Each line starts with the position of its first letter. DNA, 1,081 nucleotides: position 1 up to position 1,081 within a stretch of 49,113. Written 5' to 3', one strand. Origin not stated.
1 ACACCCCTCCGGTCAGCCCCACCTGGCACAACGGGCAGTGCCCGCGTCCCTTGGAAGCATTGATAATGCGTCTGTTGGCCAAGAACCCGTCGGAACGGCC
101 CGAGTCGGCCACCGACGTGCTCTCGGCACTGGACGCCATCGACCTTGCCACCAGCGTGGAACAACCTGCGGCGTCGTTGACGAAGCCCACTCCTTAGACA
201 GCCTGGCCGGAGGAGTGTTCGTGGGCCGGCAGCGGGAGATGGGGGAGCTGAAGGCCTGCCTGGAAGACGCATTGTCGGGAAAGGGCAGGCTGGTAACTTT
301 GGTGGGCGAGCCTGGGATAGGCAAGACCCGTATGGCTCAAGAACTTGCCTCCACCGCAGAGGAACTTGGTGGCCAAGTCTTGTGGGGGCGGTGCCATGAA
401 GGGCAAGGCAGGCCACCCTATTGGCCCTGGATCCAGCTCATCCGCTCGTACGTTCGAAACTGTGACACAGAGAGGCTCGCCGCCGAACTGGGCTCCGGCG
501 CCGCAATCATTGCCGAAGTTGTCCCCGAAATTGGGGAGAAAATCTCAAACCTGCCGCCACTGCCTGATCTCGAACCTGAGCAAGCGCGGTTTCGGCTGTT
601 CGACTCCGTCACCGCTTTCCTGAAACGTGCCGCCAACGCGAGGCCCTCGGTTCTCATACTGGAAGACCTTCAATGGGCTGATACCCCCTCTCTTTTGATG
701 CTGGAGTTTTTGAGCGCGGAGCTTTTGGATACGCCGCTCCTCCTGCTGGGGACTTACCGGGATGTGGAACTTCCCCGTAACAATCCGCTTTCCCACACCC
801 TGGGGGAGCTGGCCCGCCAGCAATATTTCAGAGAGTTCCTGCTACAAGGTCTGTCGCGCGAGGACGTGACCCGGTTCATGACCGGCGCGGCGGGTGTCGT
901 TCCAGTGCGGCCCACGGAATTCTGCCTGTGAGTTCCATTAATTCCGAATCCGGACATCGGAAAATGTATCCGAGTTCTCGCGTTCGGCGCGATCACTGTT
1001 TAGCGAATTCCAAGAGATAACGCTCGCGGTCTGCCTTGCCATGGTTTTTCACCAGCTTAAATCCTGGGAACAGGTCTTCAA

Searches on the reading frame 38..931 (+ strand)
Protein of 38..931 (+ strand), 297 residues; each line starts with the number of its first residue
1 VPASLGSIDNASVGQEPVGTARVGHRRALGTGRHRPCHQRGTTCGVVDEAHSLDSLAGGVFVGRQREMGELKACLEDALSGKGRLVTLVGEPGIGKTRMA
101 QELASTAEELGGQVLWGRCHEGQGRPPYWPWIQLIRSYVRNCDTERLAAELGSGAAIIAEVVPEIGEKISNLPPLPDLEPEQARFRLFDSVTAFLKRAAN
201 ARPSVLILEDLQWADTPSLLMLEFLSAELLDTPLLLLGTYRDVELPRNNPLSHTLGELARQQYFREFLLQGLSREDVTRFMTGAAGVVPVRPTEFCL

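Call 5: search_protein_families(library=pfam, proteins=[window:38-931:+], max_evalue=0.01)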
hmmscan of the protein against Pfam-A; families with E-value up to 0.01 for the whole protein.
window:38-931:+ (297 aa): 8 families
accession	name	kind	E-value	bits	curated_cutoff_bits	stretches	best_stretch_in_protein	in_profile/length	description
PF13191.12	AAA_16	-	1.3e-32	114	32.6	1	61-236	2-166/167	AAA ATPase domain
PF13401.12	AAA_22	-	3.3e-09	37.6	27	1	83-239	5-123/130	AAA domain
PF13604.12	AAA_30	-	0.00038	20.7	27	1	73-115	8-50/191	AAA domain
PF20720.3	nSTAND3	-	0.00083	19.5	27.2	1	83-114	17-48/155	Novel STAND NTPase 3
PF13481.12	AAA_25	-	0.001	19.1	27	1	81-125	31-74/195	AAA domain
PF10923.14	BrxC_BrxD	-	0.0018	17.7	22.2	1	60-109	26-75/414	BREX system ATP-binding protein BrxC/D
PF05729.18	NACHT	-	0.0035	17.6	26.7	0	84-108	1-25/167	NACHT domain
PF07728.20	AAA_5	-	0.0059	17.1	22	0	86-107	2-23/139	AAA domain (dynein-related subfamily)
